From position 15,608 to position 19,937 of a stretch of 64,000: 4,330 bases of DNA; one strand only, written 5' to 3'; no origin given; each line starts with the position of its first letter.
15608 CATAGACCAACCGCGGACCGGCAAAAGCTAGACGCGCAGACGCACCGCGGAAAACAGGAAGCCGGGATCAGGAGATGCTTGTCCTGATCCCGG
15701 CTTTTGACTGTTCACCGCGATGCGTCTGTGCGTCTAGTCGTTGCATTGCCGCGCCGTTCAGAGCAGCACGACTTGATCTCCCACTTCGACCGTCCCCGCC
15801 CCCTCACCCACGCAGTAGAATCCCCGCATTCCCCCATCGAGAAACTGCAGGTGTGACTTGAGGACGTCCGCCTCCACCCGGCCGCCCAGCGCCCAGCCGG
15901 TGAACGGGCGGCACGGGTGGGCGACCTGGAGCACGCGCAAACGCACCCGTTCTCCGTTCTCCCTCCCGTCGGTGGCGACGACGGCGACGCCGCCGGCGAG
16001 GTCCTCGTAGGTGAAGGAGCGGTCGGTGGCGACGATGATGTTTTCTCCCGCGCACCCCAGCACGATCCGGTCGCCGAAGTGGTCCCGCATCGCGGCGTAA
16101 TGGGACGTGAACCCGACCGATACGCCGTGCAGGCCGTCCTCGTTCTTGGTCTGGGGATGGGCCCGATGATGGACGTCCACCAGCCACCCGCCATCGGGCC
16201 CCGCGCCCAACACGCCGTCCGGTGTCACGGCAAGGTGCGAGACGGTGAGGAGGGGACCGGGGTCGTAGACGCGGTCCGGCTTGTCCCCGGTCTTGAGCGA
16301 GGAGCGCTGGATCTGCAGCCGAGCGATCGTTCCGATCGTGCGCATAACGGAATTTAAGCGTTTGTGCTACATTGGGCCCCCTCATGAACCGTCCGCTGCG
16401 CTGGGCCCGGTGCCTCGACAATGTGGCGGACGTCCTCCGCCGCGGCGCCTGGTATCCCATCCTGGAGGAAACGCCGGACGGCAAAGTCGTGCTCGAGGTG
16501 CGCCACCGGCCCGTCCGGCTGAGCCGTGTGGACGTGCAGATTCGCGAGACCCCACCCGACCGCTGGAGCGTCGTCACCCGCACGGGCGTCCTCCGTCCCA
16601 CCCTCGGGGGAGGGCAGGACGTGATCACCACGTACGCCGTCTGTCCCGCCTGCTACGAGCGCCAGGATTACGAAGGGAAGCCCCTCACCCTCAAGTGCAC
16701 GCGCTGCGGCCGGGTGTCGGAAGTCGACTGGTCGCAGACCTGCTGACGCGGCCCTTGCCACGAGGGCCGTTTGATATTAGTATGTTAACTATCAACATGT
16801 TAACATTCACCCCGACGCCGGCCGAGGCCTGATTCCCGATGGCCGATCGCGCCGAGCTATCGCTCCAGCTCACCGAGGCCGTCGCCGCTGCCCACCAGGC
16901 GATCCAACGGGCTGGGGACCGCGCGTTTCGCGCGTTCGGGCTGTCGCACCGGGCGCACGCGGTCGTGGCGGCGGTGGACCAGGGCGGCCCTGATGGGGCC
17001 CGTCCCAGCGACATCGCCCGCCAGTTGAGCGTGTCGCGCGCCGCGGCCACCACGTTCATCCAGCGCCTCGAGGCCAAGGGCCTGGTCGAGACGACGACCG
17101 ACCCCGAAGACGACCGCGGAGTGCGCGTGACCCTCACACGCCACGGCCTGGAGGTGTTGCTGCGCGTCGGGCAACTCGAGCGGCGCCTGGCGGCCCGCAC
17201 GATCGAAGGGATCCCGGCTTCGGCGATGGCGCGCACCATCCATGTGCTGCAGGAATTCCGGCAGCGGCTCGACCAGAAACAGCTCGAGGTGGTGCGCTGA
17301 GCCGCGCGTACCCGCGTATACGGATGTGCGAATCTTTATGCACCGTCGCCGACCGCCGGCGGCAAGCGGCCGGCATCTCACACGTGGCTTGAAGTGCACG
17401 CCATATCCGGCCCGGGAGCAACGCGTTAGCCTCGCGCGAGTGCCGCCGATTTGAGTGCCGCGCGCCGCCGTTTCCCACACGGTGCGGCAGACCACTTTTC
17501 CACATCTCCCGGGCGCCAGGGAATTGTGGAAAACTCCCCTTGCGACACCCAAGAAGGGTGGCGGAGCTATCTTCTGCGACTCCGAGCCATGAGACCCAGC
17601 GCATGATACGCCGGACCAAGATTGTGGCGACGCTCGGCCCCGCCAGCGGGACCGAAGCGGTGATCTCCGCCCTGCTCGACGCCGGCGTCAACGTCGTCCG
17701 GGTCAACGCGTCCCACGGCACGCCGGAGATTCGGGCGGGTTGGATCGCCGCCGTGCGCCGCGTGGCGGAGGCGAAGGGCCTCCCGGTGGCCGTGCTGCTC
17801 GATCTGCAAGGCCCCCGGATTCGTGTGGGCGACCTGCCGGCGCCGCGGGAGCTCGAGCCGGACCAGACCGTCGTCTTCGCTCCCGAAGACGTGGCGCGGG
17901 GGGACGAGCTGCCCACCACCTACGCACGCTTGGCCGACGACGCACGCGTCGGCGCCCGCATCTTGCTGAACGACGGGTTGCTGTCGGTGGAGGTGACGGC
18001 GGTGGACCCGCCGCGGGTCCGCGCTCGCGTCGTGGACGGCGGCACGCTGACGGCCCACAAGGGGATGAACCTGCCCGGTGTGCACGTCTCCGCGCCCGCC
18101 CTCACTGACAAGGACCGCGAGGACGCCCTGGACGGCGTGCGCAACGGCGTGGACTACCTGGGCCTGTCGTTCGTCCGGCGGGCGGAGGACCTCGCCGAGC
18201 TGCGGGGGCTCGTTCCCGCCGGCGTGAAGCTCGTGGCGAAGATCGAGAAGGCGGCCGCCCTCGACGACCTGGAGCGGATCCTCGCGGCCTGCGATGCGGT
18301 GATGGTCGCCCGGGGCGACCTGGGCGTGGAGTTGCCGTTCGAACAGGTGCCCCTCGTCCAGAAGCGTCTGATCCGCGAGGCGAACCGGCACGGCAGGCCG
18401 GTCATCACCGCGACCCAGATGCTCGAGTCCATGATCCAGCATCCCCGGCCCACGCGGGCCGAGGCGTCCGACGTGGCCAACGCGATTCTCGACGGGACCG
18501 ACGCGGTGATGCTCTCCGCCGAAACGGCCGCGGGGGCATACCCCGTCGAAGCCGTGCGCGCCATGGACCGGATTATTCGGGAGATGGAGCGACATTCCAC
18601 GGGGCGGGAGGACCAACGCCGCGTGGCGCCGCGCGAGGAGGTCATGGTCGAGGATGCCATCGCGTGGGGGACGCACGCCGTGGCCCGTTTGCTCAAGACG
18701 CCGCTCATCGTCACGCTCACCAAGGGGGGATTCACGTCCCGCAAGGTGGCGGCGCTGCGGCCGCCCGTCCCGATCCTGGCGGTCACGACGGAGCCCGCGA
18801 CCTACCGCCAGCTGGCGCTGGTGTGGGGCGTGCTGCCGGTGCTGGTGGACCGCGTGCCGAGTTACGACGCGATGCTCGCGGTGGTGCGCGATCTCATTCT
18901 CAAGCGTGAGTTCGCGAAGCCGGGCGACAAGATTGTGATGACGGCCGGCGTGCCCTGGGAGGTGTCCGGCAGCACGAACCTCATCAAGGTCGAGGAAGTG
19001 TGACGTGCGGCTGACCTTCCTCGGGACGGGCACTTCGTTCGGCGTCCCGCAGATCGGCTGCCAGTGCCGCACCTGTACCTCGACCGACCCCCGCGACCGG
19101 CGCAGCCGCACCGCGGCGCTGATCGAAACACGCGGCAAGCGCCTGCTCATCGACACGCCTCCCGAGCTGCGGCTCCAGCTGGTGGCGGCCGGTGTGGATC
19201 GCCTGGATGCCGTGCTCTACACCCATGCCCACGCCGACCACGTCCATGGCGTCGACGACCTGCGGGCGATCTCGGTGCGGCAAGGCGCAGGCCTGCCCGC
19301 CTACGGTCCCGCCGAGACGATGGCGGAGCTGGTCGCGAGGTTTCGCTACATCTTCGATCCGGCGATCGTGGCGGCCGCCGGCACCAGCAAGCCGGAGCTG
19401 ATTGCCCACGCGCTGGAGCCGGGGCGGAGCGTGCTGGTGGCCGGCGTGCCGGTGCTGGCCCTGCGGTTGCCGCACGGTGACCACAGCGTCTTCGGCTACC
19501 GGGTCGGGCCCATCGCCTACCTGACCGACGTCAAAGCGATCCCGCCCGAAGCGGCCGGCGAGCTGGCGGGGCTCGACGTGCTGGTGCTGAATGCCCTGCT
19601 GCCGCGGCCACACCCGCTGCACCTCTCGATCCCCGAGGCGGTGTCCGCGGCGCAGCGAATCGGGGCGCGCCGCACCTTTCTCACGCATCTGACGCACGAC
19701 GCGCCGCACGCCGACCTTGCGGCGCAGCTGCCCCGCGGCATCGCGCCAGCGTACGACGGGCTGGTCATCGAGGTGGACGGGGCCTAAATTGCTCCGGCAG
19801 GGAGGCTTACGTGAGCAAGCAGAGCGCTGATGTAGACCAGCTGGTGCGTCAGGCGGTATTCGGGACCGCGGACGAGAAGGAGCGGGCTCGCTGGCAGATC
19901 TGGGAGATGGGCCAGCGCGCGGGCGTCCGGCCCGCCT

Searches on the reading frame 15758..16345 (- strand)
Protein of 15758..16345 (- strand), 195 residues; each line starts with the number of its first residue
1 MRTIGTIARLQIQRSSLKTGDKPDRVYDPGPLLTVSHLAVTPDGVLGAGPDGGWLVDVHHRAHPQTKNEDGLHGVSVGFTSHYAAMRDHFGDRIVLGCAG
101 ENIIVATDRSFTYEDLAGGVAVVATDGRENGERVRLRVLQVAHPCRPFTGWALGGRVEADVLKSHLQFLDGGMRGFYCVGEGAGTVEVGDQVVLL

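Call 52: search_protein_families(library=pfam, proteins=[window:15758-16345:-], max_evalue=0.00001)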
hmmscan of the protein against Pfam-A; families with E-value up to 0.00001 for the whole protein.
window:15758-16345:- (195 aa): 1 family
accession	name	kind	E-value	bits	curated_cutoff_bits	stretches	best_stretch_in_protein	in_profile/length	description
PF03473.23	MOSC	-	1.6e-07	31.8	22.7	1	80-192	17-119/120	MOSC domain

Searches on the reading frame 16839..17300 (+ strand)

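Call 52: search_protein_families(library=pfam, proteins=[window:16839-17300:+], max_evalue=0.00001)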
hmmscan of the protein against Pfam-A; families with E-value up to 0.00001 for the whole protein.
window:16839-17300:+ (153 aa): 3 families
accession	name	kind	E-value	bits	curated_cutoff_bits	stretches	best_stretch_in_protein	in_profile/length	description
PF12802.13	MarR_2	-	2.7e-12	47.1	27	1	33-93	1-60/61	MarR family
PF01047.28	MarR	-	2.9e-10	40.3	24.6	1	53-95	17-59/59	MarR family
PF13463.12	HTH_27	-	3.1e-06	27.8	22.2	1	57-103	22-68/68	Winged helix DNA-binding domain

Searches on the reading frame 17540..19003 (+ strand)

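Call 52: search_protein_families(library=pfam, proteins=[window:17540-19003:+], max_evalue=0.00001)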
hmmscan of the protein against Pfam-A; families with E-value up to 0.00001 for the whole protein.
window:17540-19003:+ (487 aa): 2 families
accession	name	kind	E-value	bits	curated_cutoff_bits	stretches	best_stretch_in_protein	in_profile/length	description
PF00224.27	PK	-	5.5e-108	361.4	30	1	23-339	1-328/328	Pyruvate kinase, barrel domain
PF02887.21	PK_C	-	1.8e-31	109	28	1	372-484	1-113/114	Pyruvate kinase, alpha/beta domain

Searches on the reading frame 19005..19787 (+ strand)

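Call 52: search_protein_families(library=pfam, proteins=[window:19005-19787:+], max_evalue=0.00001)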
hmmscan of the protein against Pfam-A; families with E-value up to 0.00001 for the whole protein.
window:19005-19787:+ (260 aa): 2 families
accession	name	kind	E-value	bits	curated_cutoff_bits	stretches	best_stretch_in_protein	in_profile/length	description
PF12706.13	Lactamase_B_2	-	6.9e-35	120.9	27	1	46-228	2-199/200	Beta-lactamase superfamily domain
PF00753.33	Lactamase_B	-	2.1e-12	47.9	22.7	1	32-215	3-183/196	Metallo-beta-lactamase superfamily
